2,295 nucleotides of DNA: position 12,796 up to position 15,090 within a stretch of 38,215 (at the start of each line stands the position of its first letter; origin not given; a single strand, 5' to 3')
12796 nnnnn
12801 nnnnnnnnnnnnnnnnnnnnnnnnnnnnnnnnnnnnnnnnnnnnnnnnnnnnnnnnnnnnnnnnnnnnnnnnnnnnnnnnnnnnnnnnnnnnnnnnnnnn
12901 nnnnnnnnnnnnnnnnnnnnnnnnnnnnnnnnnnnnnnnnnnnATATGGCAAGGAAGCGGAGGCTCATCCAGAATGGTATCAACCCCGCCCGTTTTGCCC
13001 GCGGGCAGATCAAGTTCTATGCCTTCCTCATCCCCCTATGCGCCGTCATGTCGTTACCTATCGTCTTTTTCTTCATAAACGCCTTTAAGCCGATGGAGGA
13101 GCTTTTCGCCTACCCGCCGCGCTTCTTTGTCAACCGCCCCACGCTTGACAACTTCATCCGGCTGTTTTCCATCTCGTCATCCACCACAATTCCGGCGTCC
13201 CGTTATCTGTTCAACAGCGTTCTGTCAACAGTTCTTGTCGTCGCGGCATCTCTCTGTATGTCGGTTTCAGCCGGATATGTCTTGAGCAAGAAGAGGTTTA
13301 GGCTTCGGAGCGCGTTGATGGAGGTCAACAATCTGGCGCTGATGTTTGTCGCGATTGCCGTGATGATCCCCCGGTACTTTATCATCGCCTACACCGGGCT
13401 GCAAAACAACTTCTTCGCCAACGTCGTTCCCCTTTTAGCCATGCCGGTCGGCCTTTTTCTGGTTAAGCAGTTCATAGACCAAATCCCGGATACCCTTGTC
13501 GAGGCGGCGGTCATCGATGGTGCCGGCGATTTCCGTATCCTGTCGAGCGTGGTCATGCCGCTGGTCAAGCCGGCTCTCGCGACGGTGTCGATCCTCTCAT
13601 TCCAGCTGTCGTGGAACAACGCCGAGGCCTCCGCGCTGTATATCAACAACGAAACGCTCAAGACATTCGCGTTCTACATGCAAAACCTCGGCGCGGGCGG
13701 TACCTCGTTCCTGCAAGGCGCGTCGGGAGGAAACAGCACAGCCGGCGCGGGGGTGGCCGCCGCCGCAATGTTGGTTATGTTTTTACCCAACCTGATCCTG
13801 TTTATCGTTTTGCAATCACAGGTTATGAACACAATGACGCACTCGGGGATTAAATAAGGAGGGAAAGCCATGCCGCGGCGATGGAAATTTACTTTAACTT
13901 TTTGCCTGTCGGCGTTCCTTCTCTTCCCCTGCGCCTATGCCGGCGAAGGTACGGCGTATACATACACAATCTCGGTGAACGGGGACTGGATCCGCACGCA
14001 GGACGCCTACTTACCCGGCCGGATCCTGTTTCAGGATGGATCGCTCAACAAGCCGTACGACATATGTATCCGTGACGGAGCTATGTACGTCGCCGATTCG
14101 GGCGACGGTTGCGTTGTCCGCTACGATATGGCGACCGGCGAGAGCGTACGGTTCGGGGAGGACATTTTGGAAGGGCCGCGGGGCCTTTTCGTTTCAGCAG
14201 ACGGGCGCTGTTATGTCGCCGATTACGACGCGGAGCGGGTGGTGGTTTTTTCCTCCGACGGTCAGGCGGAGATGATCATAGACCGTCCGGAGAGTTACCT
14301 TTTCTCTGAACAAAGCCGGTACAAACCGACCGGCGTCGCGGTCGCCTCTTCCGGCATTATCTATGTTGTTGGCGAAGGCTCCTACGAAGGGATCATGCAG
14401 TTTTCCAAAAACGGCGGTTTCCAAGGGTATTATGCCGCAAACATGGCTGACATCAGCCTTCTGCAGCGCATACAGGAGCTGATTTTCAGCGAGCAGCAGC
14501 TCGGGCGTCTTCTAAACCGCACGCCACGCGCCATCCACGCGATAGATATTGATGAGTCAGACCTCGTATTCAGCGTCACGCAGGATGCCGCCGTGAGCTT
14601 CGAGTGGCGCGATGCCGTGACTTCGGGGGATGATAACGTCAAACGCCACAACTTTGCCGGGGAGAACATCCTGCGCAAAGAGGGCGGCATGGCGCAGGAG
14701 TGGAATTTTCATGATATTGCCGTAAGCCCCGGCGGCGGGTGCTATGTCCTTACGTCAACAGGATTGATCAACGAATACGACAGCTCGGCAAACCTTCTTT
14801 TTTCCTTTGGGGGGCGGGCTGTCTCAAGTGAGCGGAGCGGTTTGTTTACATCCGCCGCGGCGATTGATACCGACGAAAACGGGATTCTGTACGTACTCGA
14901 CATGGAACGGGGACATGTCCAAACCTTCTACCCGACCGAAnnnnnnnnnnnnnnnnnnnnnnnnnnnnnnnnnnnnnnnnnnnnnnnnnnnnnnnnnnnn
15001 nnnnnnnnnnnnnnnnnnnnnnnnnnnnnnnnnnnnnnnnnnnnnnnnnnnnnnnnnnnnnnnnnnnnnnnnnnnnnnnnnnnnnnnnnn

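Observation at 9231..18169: Unassigned surface module (giant CBM-SBP, two permeases, NHL/TPR/Yip1 membrane protein, DUF5696-like exoprotein) embedded in an alpha-glucan operon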

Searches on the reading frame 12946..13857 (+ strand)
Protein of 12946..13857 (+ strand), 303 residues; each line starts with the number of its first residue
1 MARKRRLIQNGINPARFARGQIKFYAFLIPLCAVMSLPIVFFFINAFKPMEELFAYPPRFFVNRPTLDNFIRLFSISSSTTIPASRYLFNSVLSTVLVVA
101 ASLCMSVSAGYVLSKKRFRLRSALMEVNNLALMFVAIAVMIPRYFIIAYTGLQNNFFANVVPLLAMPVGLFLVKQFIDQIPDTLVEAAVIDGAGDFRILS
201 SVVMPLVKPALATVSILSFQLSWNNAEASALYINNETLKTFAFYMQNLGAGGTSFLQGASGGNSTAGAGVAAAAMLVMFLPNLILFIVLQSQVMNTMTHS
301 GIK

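Call 4: search_protein_families(library=pfam, proteins=[window:12946-13857:+], max_evalue=0.01)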
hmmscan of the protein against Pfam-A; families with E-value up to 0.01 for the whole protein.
window:12946-13857:+ (303 aa): 1 family
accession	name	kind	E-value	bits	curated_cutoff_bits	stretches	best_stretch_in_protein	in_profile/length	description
PF00528.27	BPD_transp_1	-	6.4e-12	46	26.4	1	108-289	3-175/184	Binding-protein-dependent transport system inner membrane component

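Call 5: search_protein_families(library=ncbifam, proteins=[window:12946-13857:+], max_evalue=0.01)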
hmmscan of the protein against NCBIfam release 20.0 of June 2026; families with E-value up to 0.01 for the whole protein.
window:12946-13857:+ (303 aa): 13 families
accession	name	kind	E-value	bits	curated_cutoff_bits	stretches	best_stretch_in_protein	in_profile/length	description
NF008210.0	PRK10973.1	equivalog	7.7e-24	84.8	297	1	25-297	13-276/281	sn-glycerol-3-phosphate ABC transporter permease UgpE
NF040932.1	ABC_arch_GlcU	equivalog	1.2e-16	61.2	340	1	31-289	12-256/272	glucose ABC transporter permease GlcU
NF008231.0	PRK10998.1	equivalog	5.4e-14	52.4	261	1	80-303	77-295/296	maltose ABC transporter permease MalG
NF007047.0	PRK09500.1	equivalog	5.2e-07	29.5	326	1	90-229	62-203/257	spermidine/putrescine ABC transporter permease PotC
NF011624.0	PRK15050.1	equivalog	1.5e-05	24.3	247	1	178-225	185-232/297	2-aminoethylphosphonate ABC transporter permease subunit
NF008232.0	PRK10999.1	equivalog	2e-05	23.6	392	1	163-227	384-448/520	maltose ABC transporter permease MalF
TIGR03226.1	PhnU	equivalog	2.8e-05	23.7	283.45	1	177-240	202-264/311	2-aminoethylphosphonate ABC transporter permease subunit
TIGR02141.1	modB_ABC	equivalog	3.9e-05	23.4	182.6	1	95-220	7-146/208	molybdate ABC transporter permease subunit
TIGR01581.1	Mo_ABC_porter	hypoth_equivalog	0.00014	21.4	210.3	1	89-222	24-171/225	ABC transporter permease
NF006939.0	PRK09421.1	equivalog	0.00044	19.7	262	0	94-235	18-174/230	molybdate ABC transporter permease subunit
NF007852.0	PRK10561.1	equivalog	0.00051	20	335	1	176-210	180-214/295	sn-glycerol-3-phosphate ABC transporter permease UgpA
NF043073.1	MMSYN1_0195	equivalog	0.0015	16.8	1250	1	88-224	63-197/1021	spermidine/putrescine ABC transporter permease/substrate-binding protein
NF008049.0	PRK10782.1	subfamily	0.0056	16.4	212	0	109-215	44-150/217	methionine ABC transporter permease MetI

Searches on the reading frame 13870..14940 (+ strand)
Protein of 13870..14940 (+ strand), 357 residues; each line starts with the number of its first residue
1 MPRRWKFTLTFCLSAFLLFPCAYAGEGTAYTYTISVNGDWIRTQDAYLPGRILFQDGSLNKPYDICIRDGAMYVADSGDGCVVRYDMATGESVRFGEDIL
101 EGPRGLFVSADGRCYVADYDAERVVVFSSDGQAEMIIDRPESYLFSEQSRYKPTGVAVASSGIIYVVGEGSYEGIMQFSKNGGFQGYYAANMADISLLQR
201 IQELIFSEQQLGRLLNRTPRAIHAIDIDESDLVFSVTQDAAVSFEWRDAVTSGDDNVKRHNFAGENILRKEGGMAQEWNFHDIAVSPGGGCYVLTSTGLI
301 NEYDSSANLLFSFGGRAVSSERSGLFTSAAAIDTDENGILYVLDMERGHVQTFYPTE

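Call 69: search_protein_families(library=pfam, proteins=[window:13870-14940:+], max_evalue=10)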
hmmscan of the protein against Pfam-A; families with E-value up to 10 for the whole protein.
window:13870-14940:+ (357 aa): 3 families
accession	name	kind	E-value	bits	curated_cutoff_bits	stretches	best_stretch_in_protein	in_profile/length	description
PF01436.27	NHL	-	2.7e-11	43.3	20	4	102-127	3-28/28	NHL repeat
PF08450.18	SGL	-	1.6e-05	25.1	26.3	1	71-142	147-225/246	SMP-30/Gluconolactonase/LRE-like region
PF25021.1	TEN_NHL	-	0.00078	19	27.1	1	72-125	113-166/357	Teneurin NHL domain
